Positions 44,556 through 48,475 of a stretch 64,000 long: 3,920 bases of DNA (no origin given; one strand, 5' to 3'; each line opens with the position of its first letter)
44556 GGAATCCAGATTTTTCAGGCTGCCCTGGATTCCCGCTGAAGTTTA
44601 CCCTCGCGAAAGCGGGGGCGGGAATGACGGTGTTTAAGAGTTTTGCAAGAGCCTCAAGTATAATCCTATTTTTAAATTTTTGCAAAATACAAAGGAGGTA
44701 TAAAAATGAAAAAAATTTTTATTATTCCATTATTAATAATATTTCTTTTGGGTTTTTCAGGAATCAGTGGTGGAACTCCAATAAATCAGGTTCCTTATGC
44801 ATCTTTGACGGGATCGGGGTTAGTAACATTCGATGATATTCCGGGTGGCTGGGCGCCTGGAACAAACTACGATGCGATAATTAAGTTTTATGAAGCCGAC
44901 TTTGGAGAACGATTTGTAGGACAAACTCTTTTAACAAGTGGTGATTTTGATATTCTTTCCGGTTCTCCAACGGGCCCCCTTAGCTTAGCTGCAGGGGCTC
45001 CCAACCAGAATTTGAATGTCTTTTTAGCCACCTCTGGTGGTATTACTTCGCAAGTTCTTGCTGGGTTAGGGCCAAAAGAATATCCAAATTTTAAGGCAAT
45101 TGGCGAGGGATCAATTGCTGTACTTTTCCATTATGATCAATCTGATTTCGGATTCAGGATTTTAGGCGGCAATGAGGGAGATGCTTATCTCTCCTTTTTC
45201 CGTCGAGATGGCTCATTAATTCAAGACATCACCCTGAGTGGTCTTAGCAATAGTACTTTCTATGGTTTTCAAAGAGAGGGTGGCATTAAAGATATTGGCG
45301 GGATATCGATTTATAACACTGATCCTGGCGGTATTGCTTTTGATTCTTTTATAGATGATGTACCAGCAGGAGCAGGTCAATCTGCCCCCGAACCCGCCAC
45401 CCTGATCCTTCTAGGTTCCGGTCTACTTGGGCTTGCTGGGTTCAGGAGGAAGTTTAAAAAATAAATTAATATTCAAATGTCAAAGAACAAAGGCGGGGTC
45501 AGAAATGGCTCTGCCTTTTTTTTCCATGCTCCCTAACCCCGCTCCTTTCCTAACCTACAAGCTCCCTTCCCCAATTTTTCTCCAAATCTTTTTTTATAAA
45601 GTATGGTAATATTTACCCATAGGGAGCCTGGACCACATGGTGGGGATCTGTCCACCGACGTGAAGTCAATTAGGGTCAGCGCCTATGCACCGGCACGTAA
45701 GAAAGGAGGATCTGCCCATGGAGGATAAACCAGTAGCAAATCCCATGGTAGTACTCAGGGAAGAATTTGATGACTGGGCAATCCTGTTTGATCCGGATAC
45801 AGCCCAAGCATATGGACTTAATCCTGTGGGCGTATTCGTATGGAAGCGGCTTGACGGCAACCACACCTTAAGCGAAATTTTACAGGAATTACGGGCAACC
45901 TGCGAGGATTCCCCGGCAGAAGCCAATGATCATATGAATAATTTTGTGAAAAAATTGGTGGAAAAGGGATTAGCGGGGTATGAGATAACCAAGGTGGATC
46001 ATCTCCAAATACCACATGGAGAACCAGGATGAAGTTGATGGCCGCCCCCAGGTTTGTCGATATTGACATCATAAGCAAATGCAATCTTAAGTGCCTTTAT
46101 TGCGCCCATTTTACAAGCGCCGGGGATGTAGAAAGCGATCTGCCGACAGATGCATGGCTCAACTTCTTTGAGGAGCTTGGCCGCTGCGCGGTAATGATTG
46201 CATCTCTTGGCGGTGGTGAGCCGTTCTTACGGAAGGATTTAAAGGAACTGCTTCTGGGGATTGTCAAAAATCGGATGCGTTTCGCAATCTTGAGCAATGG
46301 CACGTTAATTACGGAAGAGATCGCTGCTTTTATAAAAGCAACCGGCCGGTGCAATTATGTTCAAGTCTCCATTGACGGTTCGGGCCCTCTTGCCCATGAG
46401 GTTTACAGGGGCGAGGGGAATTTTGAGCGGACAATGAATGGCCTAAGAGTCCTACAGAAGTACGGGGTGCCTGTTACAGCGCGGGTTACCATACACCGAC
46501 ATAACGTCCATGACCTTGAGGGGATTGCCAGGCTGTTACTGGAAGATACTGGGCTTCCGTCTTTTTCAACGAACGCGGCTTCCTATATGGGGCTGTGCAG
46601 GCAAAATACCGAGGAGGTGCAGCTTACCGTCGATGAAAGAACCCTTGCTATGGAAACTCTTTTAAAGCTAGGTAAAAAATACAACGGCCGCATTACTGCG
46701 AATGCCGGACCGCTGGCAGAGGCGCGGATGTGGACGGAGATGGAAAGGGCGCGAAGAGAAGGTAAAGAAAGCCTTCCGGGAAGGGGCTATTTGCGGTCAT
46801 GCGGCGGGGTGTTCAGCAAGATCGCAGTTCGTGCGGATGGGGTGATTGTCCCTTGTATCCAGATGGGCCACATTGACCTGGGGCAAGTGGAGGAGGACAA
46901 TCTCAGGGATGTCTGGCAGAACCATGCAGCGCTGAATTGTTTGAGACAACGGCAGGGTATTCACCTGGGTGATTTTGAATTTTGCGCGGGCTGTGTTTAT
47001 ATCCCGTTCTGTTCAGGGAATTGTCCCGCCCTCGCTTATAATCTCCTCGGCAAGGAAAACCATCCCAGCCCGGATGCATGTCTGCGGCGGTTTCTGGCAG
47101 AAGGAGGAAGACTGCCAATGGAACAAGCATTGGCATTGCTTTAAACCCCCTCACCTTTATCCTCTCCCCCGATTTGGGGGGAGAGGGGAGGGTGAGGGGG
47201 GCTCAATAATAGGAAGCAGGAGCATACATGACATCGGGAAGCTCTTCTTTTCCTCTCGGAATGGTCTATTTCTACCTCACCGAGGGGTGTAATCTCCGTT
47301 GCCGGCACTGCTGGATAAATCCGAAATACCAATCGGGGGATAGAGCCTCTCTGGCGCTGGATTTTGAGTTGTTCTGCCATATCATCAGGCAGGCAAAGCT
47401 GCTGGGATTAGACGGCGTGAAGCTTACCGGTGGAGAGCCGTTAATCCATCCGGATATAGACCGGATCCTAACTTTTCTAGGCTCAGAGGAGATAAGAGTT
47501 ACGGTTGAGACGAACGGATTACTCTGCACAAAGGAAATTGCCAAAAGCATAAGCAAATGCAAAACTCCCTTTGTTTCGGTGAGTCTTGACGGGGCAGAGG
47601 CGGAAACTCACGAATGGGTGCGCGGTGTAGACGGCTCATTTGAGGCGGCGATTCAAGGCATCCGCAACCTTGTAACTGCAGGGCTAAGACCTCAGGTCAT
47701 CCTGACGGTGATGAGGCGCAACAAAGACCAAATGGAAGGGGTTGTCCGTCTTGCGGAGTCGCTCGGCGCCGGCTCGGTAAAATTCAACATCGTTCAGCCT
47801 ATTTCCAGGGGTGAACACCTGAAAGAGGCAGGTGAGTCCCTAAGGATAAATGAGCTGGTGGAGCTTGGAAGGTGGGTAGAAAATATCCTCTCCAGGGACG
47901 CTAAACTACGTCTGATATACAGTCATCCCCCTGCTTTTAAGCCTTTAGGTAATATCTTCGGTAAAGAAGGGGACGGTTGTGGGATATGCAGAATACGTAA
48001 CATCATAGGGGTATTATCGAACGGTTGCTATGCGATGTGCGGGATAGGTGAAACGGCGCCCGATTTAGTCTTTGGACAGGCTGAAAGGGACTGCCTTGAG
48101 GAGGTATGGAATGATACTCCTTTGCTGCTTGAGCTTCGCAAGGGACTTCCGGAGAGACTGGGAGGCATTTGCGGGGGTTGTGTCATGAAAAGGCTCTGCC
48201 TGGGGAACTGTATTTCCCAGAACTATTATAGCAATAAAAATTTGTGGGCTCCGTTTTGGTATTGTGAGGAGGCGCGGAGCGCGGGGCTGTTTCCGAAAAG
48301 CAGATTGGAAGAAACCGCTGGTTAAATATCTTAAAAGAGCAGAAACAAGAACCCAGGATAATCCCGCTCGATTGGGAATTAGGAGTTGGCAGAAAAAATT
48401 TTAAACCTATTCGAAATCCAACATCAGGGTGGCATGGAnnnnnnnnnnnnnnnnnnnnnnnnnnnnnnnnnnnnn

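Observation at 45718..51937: RiPP-type cluster: PqqD-RRE, two radical-SAM/SPASM maturases, HprK-like P-loop protein, S26 peptidase, nucleotidyltransferase and a candidate precursor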

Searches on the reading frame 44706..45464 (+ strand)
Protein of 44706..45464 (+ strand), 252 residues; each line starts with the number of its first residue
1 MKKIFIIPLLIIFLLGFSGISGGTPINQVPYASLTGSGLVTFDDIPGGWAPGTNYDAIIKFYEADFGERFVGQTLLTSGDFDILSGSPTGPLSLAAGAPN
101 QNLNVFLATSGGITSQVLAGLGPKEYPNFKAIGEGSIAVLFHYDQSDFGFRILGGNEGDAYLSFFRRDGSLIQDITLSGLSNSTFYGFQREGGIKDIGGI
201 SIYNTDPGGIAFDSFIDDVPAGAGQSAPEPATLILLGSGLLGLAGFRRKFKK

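Call 56: search_protein_families(library=ncbifam, proteins=[window:44706-45464:+], max_evalue=10)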
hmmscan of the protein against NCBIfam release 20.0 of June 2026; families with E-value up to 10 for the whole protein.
window:44706-45464:+ (252 aa): 12 families
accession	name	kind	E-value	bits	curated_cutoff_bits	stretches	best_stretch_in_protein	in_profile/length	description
NF038125.1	PEP_CTERM_THxN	subfamily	3.5e-05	23.5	85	1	227-249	223-245/246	THxN family PEP-CTERM protein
TIGR02595.1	PEP_CTERM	domain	3.9e-05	24.2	16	1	227-251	1-24/24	PEP-CTERM sorting domain-containing protein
NF041538.1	PEP_EDSA_1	subfamily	8.8e-05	22.3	100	1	227-249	284-306/307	EDSAP-1 family PEP-CTERM protein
NF041927.1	Xrt_dep_XDP1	equivalog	0.0021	18.1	125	1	225-249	217-241/242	exosortase-dependent surface protein XDP1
NF033554.9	floc_PepA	equivalog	0.0037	17.1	80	1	132-249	154-259/261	flocculation-associated PEP-CTERM protein PepA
TIGR03370.1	VPLPA-CTERM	domain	0.004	17.1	25.35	1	230-249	4-23/25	VPLPA-CTERM sorting domain-containing protein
NF038129.1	PEP_NF038129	equivalog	0.0045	16.9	65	1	204-249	148-193/194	NF038129 family PEP-CTERM protein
NF038120.1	PEP_CTERM_QFxxD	subfamily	0.0091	15.9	80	1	224-249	190-215/215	NF038120 family PEP-CTERM protein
TIGR03778.1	VPDSG_CTERM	subfamily_domain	0.013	15.6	22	1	231-249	6-24/24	VPDSG-CTERM sorting domain-containing protein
NF033947.0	PEP-cistern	hypoth_equivalog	0.024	14.4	60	1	220-249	166-195/195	cistern family PEP-CTERM protein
NF038118.1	PEP_CTERM_CCXG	equivalog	0.12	12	90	1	225-249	174-198/199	CCXG family PEP-CTERM protein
NF038039.1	WGxxGxxG-CTERM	domain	1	9.4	24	1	239-249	9-19/19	WGxxGxxG-CTERM domain-containing protein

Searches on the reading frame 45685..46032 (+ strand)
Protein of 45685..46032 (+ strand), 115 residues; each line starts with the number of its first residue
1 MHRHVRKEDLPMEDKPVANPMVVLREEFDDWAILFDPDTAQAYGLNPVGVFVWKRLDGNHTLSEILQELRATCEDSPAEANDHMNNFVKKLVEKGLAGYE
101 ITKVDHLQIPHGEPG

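Call 3: search_protein_families(library=ncbifam, proteins=[window:45685-46032:+], max_evalue=0.01)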
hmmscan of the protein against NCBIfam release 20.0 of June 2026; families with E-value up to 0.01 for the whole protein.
window:45685-46032:+ (115 aa): 6 families
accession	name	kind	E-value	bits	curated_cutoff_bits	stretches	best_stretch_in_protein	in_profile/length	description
TIGR04248.1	SCM_PqqD_rel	equivalog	1.3e-39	134.2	100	1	17-100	1-84/84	SynChlorMet cassette protein ScmD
NF033530.1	lasso_PqqD_Strm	exception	4.5e-07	30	70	1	23-97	4-78/78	lasso peptide biosynthesis PqqD family chaperone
TIGR03859.1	PQQ_PqqD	equivalog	7.5e-06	25.7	46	1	34-95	20-78/81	pyrroloquinoline quinone biosynthesis peptide chaperone PqqD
NF033536.1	lasso_PqqD_Bac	exception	0.00034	20.7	80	1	35-96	24-85/88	lasso peptide biosynthesis PqqD family chaperone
TIGR04353.1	PqqD_rel_X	equivalog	0.0011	19.9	35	1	28-96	1-72/74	HPr-rel-A system PqqD family peptide chaperone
TIGR04302.1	geo_PqqD_fam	equivalog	0.0014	19.1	100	1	43-97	47-100/102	GeoRSP system PqqD family peptide chaperone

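Call 4: search_protein_families(library=pfam, proteins=[window:45685-46032:+], max_evalue=0.01)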
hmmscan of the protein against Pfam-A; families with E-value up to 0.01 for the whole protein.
window:45685-46032:+ (115 aa): 3 families
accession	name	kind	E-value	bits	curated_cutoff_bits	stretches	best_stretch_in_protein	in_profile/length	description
PF05402.18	PqqD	-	1.6e-15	57.6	23.4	1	33-96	3-66/67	Coenzyme PQQ synthesis protein D (PqqD)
PF21475.2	PaaA-like_N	-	0.0018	18.1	27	1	52-72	34-54/60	PaaA-like, N-terminal domain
PF21782.3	PKMT_2nd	-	0.0047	17.7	27.8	1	14-76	1-61/98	PKMT, C-terminal winged helix domain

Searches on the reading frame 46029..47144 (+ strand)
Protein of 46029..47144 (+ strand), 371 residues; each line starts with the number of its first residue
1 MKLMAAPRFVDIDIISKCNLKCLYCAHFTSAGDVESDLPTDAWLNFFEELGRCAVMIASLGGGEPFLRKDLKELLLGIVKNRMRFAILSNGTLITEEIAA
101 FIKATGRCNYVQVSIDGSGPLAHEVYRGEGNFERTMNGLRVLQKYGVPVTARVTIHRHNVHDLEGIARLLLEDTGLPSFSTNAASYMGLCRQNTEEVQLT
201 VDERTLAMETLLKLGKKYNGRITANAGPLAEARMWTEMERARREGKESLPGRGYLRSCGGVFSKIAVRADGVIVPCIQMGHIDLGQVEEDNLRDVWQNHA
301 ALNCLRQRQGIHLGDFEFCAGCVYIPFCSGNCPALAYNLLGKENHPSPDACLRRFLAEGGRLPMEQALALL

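Call 3: search_protein_families(library=ncbifam, proteins=[window:46029-47144:+], max_evalue=0.01)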
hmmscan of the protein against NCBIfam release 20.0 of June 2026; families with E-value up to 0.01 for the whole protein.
window:46029-47144:+ (371 aa): 75 families (the best 25 are shown)
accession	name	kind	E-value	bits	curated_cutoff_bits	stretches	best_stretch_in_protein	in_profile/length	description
TIGR04250.1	SCM_rSAM_ScmE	equivalog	1.1e-181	603.5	400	1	6-363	1-358/358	SynChlorMet cassette radical SAM/SPASM protein ScmE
NF050035.1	rSAM_WgK_link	exception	1.6e-36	126.1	650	1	4-168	5-169/367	radical SAM/SPASM peptide maturase WgkB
TIGR04545.1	rSAM_ahbD_hemeb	equivalog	2.5e-33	115.9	500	1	13-342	5-327/339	heme b synthase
TIGR04051.1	rSAM_NirJ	equivalog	6e-33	114.3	515.45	1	13-348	7-344/354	heme d1 biosynthesis radical SAM protein NirJ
TIGR04054.1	rSAM_NirJ1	equivalog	3.2e-32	111.6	650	1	12-338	40-368/387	putative heme d1 biosynthesis radical SAM protein NirJ1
TIGR04347.1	pseudo_SAM_Halo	equivalog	2.5e-30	106.1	525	1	13-349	43-382/390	TIGR04347 family pseudo-SAM/SPASM protein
TIGR04303.1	GeoRSP_rSAM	equivalog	4e-30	105.5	400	1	6-349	3-323/325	GeoRSP system radical SAM/SPASM protein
TIGR04546.1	rSAM_ahbC_deAc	equivalog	4.3e-30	104.8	650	1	13-349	44-382/390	12,18-didecarboxysiroheme deacetylase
TIGR02109.1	PQQ_syn_pqqE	equivalog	3.4e-26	92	381.35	1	4-348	3-328/358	pyrroloquinoline quinone biosynthesis protein PqqE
TIGR04055.1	rSAM_NirJ2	equivalog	4e-26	92.3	500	1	14-337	6-309/326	putative heme d1 biosynthesis radical SAM protein NirJ2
TIGR04251.1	SCM_rSAM_ScmF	equivalog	1.7e-25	90.2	400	1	16-338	12-327/353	SynChlorMet cassette radical SAM/SPASM protein ScmF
TIGR03913.1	rad_SAM_trio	equivalog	3.5e-25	88.3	591.75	1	9-344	20-347/477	GDL motif peptide-associated radical SAM/SPASM maturase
TIGR04053.2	TIGR04053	equivalog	1.8e-24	86.7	395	1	9-344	9-356/366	TIGR04053 family radical SAM/SPASM domain-containing protein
TIGR03962.1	mycofact_rSAM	equivalog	9.2e-24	84.2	265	1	5-169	9-172/339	mycofactocin radical SAM maturase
NF045574.1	sacti_mat_StsB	exception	7.5e-23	81.1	625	1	13-170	101-256/466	StsB family radical SAM/SPASM domain sactipeptide maturase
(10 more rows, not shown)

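Call 4: search_protein_families(library=pfam, proteins=[window:46029-47144:+], max_evalue=0.01)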
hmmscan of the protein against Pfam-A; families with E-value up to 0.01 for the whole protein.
window:46029-47144:+ (371 aa): 3 families
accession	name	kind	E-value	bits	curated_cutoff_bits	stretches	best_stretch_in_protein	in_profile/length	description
PF04055.27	Radical_SAM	-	4.2e-25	89.3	29.5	1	14-170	3-166/166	Radical SAM superfamily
PF13186.11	SPASM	-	1.7e-07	31.8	21.5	1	258-322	1-66/67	Iron-sulfur cluster-binding domain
PF13353.11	Fer4_12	-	0.0016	19.2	22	1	15-118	12-116/137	4Fe-4S single cluster domain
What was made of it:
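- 46029..47144 (+): scmE: radical-SAM/SPASM enzyme, 371 aa, with no fused RRE domain. TIGR04250 603.5 bits (cut-off 400), PF04055 and PF13186 (calls 3, 4).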

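Call 49: search_solved_structures(query=window:46029-47144:+, max_evalue=0.001)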
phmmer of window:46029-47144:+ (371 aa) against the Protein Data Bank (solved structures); distinct sequences matched with E-value up to 0.001: 14.
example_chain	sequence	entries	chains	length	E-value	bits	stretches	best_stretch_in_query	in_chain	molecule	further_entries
6efn_A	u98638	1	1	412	2.9e-16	62.5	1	12-168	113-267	Sporulation killing factor maturation protein SkfB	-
7vob_C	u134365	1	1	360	7.8e-12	48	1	7-183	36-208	Cytosylglucuronate decarboxylase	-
7voc_C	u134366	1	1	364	8e-12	47.9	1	7-183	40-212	Cytosylglucuronate decarboxylase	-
6c8v_A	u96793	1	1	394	2.6e-11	46.2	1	4-172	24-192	Coenzyme PQQ synthesis protein E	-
6b4c_A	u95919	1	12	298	3e-06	29.6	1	7-159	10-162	Viperin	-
9dgw_A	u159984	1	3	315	3.1e-06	29.5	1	7-159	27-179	Radical SAM core domain-containing protein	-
9dfw_A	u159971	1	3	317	3.1e-06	29.5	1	7-159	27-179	Radical SAM core domain-containing protein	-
7n7i_A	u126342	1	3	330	3.9e-06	29.2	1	7-159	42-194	Viperin-like enzyme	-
4m7s_A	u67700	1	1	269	8.5e-06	28.1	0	9-106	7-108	BtrN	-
4m7t_A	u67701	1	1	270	8.7e-06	28.1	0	9-106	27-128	BtrN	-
5v1q_A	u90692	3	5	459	1.8e-05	27.1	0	17-99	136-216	Radical SAM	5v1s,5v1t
2fb2_A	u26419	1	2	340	0.0005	22.3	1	8-97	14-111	Molybdenum cofactor biosynthesis protein A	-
1tv7_A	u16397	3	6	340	0.0005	22.3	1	8-97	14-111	Molybdenum cofactor biosynthesis protein A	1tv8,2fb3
5wgg_A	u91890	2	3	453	0.00066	21.9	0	12-118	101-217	Radical SAM domain protein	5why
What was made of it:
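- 46029..47144 (+): Closest solved relatives are SkfB, BlsE and PqqE (call 49).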

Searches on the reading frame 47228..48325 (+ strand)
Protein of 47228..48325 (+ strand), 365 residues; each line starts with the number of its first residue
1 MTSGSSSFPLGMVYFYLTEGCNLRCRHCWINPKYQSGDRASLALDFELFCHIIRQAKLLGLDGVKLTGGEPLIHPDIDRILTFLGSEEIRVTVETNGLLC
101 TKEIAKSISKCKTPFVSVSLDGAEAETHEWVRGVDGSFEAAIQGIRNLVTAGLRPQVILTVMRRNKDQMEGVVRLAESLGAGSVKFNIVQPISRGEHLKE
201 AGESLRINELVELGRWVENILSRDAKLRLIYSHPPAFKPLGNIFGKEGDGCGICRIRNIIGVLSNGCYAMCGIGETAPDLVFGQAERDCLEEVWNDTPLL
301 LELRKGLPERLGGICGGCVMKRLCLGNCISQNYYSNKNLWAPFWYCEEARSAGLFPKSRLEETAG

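Call 3: search_protein_families(library=ncbifam, proteins=[window:47228-48325:+], max_evalue=0.01)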
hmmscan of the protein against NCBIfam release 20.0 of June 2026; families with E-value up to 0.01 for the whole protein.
window:47228-48325:+ (365 aa): 84 families (the best 25 are shown)
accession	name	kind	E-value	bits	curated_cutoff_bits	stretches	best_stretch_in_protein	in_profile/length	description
TIGR04251.1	SCM_rSAM_ScmF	equivalog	1.1e-171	571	400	1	8-360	1-353/353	SynChlorMet cassette radical SAM/SPASM protein ScmF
TIGR04545.1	rSAM_ahbD_hemeb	equivalog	1.6e-38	133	500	1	12-336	1-325/339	heme b synthase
TIGR04055.1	rSAM_NirJ2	equivalog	6.2e-36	124.6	500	1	15-342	4-318/326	putative heme d1 biosynthesis radical SAM protein NirJ2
TIGR03962.1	mycofact_rSAM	equivalog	3e-33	115.4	265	1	15-351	16-336/339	mycofactocin radical SAM maturase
TIGR04053.2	TIGR04053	equivalog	1.5e-31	110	395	1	12-200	9-197/366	TIGR04053 family radical SAM/SPASM domain-containing protein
TIGR04054.1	rSAM_NirJ1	equivalog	2.4e-31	108.7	650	1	12-196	37-217/387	putative heme d1 biosynthesis radical SAM protein NirJ1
TIGR04303.1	GeoRSP_rSAM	equivalog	2.4e-29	103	400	1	15-332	9-310/325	GeoRSP system radical SAM/SPASM protein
TIGR04347.1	pseudo_SAM_Halo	equivalog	2.5e-29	102.7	525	1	13-200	40-223/390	TIGR04347 family pseudo-SAM/SPASM protein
NF050035.1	rSAM_WgK_link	exception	6e-29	101.2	650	1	13-196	11-191/367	radical SAM/SPASM peptide maturase WgkB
TIGR04051.1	rSAM_NirJ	equivalog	1.8e-28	99.6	515.45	2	13-184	4-171/354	heme d1 biosynthesis radical SAM protein NirJ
TIGR04250.1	SCM_rSAM_ScmE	equivalog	1.4e-27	96.6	400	2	17-178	9-168/358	SynChlorMet cassette radical SAM/SPASM protein ScmE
TIGR04546.1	rSAM_ahbC_deAc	equivalog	6.4e-27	94.3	650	1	13-199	41-223/390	12,18-didecarboxysiroheme deacetylase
TIGR02668.1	moaA_archaeal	equivalog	1.7e-24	86.4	325.25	1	16-195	15-192/303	GTP 3',8-cyclase MoaA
NF045574.1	sacti_mat_StsB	exception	8.9e-24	84.1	625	1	9-211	94-294/466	StsB family radical SAM/SPASM domain sactipeptide maturase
NF012164.0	AlbA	equivalog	2.2e-22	79.1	850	1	2-198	103-297/442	subtilosin maturase AlbA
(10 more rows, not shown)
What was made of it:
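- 47228..48325 (+): scmF: second radical-SAM/SPASM enzyme, 365 aa. TIGR04251 571 bits (cut-off 400) (call 3).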

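Call 4: search_protein_families(library=pfam, proteins=[window:47228-48325:+], max_evalue=0.01)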
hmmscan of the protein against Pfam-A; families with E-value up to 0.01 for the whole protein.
window:47228-48325:+ (365 aa): 2 families
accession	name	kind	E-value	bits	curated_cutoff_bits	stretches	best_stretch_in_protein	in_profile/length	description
PF04055.27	Radical_SAM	-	1.2e-24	87.8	29.5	1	17-175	3-165/166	Radical SAM superfamily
PF13353.11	Fer4_12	-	4.3e-06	27.5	22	1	11-87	5-77/137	4Fe-4S single cluster domain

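Call 50: search_solved_structures(query=window:47228-48325:+, max_evalue=0.001)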
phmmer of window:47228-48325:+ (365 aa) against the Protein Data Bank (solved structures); distinct sequences matched with E-value up to 0.001: 8.
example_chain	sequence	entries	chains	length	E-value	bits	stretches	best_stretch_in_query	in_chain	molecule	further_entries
7vob_C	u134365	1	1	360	6.5e-14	54.8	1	13-180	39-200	Cytosylglucuronate decarboxylase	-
7voc_C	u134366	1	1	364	6.6e-14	54.7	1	13-180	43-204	Cytosylglucuronate decarboxylase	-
6c8v_A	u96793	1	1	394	2.8e-12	49.4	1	9-328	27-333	Coenzyme PQQ synthesis protein E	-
6efn_A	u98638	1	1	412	4.7e-12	48.7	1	8-195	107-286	Sporulation killing factor maturation protein SkfB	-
5v1q_A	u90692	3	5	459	1.2e-11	47.3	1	7-329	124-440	Radical SAM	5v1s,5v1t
2fb2_A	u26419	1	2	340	1.5e-07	33.8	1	13-164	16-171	Molybdenum cofactor biosynthesis protein A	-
1tv7_A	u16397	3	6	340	1.6e-07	33.8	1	13-164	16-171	Molybdenum cofactor biosynthesis protein A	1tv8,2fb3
5wgg_A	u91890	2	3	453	3.8e-05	25.9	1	15-137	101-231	Radical SAM domain protein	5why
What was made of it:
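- Closest known: Ranthipeptides and sactipeptides. Same: SkfB and CteB are among the closest solved relatives (calls 49, 50).
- Their non-Scm hits are spread over thioether, C-C cross-linking and haem-tailoring SPASM enzymes at similar low scores (calls 3, 49, 50). PqqE and MftC are among the weaker hits of ScmE/F (calls 3, 49, 50).
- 47228..48325 (+): Closest solved relatives are BlsE, PqqE, SkfB, SuiB and CteB (call 50).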
